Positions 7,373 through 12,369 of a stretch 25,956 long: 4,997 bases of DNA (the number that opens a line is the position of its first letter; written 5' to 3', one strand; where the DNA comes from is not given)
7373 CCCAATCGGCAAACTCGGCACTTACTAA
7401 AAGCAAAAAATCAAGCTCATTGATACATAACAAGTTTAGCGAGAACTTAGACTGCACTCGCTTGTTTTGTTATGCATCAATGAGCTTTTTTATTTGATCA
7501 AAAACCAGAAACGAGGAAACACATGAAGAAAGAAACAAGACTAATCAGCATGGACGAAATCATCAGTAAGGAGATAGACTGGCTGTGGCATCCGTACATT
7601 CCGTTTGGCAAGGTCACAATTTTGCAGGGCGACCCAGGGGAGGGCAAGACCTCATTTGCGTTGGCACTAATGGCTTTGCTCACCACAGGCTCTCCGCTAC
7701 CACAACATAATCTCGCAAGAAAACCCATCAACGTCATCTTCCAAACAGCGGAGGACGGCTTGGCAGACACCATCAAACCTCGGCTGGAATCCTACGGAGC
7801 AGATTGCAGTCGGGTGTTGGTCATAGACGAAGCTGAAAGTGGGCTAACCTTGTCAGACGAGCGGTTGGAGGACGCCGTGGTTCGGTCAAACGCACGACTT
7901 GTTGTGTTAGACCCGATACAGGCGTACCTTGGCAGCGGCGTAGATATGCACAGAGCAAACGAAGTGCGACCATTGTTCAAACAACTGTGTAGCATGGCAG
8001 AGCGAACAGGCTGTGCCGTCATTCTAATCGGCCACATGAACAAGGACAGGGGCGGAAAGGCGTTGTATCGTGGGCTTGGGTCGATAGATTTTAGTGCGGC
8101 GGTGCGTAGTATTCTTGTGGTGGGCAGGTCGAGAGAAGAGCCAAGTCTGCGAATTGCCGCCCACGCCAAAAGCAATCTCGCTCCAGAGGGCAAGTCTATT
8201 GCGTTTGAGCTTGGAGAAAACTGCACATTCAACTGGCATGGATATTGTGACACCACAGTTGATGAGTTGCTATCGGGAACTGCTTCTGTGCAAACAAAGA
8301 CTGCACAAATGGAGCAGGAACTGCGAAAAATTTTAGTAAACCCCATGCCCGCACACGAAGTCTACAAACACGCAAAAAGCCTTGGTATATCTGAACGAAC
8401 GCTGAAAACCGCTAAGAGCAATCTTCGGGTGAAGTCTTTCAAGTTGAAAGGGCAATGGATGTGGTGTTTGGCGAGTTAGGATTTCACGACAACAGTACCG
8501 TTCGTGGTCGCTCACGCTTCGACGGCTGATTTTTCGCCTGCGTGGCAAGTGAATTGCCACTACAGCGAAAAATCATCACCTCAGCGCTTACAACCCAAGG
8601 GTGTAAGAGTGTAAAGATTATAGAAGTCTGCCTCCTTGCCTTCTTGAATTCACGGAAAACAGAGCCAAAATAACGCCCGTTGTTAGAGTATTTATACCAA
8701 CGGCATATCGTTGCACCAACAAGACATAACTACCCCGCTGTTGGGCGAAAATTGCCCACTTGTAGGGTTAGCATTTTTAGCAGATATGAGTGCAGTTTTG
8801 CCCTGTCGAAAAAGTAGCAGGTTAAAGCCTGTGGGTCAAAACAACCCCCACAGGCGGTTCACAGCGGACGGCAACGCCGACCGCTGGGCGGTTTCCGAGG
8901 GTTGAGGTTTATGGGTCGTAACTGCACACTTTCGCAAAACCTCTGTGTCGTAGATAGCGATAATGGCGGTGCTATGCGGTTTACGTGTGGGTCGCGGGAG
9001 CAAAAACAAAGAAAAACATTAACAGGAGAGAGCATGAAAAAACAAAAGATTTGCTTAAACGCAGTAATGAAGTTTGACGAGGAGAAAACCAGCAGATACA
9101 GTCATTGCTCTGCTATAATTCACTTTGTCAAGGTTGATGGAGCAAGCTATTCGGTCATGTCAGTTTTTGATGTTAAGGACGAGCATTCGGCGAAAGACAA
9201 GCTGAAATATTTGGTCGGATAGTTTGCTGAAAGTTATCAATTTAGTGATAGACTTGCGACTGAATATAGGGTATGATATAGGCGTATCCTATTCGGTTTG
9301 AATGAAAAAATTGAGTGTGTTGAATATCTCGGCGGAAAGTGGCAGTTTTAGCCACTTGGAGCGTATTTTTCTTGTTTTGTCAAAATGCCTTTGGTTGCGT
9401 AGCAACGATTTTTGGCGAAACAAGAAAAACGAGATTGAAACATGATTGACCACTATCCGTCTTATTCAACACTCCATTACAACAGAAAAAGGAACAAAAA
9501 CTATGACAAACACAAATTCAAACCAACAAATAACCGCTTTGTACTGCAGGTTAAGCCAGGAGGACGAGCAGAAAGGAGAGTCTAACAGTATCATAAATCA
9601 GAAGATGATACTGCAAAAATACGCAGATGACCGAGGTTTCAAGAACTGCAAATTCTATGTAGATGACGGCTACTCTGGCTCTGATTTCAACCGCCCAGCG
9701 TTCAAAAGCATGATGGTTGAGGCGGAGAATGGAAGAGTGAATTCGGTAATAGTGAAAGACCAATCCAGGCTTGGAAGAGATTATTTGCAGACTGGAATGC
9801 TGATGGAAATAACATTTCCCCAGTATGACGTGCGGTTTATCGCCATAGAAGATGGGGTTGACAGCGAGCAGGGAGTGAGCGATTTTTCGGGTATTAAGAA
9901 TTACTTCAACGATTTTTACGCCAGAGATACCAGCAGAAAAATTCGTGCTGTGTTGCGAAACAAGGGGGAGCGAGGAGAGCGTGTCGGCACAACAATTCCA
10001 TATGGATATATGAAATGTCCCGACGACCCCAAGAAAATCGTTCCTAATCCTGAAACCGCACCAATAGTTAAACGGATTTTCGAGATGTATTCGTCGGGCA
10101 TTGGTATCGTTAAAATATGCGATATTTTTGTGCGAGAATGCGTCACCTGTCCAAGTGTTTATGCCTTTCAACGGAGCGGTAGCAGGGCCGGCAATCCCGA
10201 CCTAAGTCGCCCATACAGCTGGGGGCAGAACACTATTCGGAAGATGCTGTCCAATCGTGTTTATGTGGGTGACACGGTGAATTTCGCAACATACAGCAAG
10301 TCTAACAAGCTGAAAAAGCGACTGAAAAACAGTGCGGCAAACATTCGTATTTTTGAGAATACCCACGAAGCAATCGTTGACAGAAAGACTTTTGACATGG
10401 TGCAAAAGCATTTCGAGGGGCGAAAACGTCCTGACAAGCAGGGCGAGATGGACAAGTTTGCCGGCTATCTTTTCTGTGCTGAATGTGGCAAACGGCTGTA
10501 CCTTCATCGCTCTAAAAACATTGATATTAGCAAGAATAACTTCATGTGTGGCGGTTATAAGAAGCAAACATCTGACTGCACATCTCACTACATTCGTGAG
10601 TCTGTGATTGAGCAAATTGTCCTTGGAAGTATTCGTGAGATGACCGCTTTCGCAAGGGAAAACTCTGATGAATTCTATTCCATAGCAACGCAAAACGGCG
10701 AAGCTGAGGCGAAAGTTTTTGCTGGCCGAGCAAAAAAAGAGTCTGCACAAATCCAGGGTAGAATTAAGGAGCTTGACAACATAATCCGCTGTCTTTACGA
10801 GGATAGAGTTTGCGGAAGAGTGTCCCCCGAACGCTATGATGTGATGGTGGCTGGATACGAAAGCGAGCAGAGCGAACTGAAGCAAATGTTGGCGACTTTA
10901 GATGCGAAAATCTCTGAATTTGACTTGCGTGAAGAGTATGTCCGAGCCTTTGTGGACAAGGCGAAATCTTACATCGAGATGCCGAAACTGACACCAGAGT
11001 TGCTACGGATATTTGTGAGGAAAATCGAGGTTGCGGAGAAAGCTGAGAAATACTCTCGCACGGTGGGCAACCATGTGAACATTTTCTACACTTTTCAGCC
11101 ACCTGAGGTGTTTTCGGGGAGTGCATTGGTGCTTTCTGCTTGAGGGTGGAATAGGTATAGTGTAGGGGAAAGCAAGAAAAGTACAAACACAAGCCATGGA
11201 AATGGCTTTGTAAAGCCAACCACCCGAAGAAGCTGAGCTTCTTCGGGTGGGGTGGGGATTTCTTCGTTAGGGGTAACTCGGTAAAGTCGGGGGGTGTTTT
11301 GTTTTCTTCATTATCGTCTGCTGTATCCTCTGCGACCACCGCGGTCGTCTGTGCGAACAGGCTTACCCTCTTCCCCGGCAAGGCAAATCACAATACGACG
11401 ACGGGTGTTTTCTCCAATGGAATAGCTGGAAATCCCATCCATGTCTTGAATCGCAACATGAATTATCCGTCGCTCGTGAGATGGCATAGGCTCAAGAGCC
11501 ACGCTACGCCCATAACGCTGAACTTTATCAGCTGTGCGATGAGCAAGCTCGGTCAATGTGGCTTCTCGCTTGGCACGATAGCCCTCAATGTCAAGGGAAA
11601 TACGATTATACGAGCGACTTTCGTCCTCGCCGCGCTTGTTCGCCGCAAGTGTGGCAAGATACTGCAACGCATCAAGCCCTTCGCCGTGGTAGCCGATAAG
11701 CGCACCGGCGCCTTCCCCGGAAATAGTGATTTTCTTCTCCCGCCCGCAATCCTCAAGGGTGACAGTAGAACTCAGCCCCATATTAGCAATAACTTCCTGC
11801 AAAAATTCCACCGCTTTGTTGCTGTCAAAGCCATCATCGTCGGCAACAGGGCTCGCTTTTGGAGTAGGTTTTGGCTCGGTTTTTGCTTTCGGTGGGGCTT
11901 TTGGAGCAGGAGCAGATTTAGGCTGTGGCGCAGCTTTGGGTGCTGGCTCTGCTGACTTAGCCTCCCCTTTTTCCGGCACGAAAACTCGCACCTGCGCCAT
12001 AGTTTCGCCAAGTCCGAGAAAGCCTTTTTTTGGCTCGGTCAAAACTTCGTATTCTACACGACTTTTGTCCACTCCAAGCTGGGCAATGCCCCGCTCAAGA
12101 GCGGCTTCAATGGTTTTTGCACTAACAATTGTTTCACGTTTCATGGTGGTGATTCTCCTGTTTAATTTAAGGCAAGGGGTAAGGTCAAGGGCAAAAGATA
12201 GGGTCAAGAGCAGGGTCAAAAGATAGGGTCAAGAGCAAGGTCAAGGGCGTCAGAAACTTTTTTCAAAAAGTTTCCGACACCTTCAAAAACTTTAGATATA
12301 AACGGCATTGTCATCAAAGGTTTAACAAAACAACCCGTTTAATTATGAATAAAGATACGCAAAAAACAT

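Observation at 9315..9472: Unrecognised structured RNA present twice: recombinase leader and upstream of rpsO (25130-25257, minus strand)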

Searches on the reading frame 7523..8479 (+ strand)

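Call 45: search_protein_families(library=pfam, proteins=[window:7523-8479:+])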
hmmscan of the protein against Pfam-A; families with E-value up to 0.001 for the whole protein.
window:7523-8479:+ (318 aa): 3 families
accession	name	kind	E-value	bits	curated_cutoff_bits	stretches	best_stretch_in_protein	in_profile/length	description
PF13481.12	AAA_25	-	5.9e-30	104.8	27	1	17-176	21-194/195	AAA domain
PF06745.19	ATPase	-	3.2e-06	27.1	26.6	0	111-178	107-170/231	KaiC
PF13401.12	AAA_22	-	8e-06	26.6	27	1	31-171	7-123/130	AAA domain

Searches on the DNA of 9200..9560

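Call 8: search_rna_families(source=window, start=9200, end=9560, threshold=evalue, max_evalue=10)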
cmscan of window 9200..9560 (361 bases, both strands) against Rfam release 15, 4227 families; matches with E-value up to 10: 11.
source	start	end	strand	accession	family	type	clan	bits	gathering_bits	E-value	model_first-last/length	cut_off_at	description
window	9366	9429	+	RF03313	mir-1468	Gene; miRNA;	-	18.5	95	0.61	17-70/86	no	mir-1468 microRNA precursor family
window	9216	9295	+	RF00356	snoR32_R81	Gene; snRNA; snoRNA; CD-box;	-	17.8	45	9.1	1-98/98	no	Small nucleolar RNA R32/R81/Z41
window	9364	9431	-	RF03578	mir-3910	Gene; miRNA;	-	16.3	95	1.9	1-82/82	no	mir-3910 microRNA precursor family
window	9363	9430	-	RF03697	mir-722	Gene; miRNA;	-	16.1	81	2.9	1-67/67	no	mir-722 microRNA precursor family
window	9360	9435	+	RF03816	MIR6297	Gene; miRNA;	-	15.8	114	3.5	1-107/107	no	MIR6297 microRNA precursor family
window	9360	9435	+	RF04099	MIR837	Gene; miRNA;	-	14.4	117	5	1-122/122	no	MIR837 microRNA precursor family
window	9369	9426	-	RF01667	rox1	Cis-reg;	-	14.2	58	5.1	1-59/59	no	Drosophila rox1 ncRNA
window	9239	9323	+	RF02759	LasI_thermometer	Cis-reg; thermoregulator;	-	13.1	76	9.8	1-110/110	no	LasI 5' UTR ROSE like thermometer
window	9366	9429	+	RF04120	MIR5998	Gene; miRNA;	-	12.7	180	3.5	31-143/173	no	MIR5998 microRNA precursor family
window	9391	9411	+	RF02113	DLG2-AS1_2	Gene; lncRNA;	-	11.3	70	1.3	195-215/215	no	DLG2 antisense RNA 1 conserved region 2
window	9359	9436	+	RF04223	MIR2619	Gene; miRNA;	-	11.3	113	4.3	1-202/202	no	MIR2619 microRNA precursor family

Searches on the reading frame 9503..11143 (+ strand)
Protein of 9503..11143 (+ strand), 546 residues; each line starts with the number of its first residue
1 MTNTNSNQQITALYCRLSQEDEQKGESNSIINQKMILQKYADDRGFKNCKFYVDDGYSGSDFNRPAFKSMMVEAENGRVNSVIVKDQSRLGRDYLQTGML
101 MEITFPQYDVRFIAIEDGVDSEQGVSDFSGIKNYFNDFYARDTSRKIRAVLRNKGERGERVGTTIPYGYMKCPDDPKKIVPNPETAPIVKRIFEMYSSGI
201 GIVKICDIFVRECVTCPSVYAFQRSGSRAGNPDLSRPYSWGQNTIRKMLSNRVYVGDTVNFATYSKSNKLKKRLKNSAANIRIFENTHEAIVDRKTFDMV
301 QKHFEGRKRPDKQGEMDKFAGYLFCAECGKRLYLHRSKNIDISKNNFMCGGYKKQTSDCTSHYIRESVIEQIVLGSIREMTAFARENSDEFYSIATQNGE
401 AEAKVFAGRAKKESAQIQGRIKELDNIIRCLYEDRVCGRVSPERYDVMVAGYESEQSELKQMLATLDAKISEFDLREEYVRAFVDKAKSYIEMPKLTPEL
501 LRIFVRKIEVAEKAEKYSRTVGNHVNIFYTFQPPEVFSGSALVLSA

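Call 45: search_protein_families(library=pfam, proteins=[window:9503-11143:+])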
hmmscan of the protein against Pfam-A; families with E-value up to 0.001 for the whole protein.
window:9503-11143:+ (546 aa): 4 families
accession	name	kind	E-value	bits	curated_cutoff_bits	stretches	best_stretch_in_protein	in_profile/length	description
PF00239.26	Resolvase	-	1.2e-19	71.3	23.3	1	12-159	2-144/145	Resolvase, N terminal domain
PF07508.19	Recombinase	-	3.8e-18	66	21.1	1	183-307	1-102/102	Recombinase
PF13408.12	Zn_ribbon_recom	-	4.8e-12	46.5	25.3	1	319-378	2-58/58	Recombinase zinc beta ribbon domain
PF14287.11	DUF4368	-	1.5e-10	41.6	25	1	470-531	2-62/67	Domain of unknown function (DUF4368)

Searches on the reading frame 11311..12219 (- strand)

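Call 45: search_protein_families(library=pfam, proteins=[window:11311-12219:-])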
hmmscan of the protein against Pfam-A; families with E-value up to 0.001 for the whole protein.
window:11311-12219:- (302 aa): 3 families
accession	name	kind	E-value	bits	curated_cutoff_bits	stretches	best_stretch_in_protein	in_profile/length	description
PF01424.28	R3H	-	8.9e-19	67.7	26.8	1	221-279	2-59/60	R3H domain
PF14804.11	Jag_N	-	1.7e-17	64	25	1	32-80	1-49/50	Jag N-terminus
PF13083.13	KH_KhpA-B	-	1.9e-10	41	32.1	1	138-198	6-67/73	KhpA/KhpB, KH domain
